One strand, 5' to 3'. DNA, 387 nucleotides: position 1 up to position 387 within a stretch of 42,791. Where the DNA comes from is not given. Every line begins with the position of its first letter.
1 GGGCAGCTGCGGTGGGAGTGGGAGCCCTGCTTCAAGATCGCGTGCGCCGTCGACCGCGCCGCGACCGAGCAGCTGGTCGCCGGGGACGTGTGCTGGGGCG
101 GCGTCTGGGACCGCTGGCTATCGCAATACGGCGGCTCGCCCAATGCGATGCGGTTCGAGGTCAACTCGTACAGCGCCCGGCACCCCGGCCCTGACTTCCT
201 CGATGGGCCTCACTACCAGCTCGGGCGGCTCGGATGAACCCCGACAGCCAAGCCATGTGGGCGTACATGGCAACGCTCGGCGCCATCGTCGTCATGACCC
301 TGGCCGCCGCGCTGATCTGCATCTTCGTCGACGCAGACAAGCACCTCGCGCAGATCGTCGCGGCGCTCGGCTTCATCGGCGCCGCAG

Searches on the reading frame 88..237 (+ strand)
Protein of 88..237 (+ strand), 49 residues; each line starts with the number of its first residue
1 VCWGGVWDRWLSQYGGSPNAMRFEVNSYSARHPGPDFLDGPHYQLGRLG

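Call 44: search_protein_families(library=pfam, alignment_id=A2, max_evalue=0.001)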
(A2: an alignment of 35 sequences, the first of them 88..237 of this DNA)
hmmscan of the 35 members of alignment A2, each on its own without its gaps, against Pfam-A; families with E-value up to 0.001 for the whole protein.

A. member 1, window:88-237:+ (49 aa): 0 families

B. families by the number of members that match (of 35 scanned): 4 families
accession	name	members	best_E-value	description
PF24729.2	Acb2_Tad1_hairpin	1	7.5e-20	Acb2/Tad1, hairpin domain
PF19905.4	DUF6378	1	2.8e-05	Domain of unknown function (DUF6378)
PF10041.14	DUF2277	1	0.00012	Uncharacterized conserved protein (DUF2277)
PF20432.4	Xre-like-HTH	1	0.00096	Antitoxin Xre-like helix-turn-helix domain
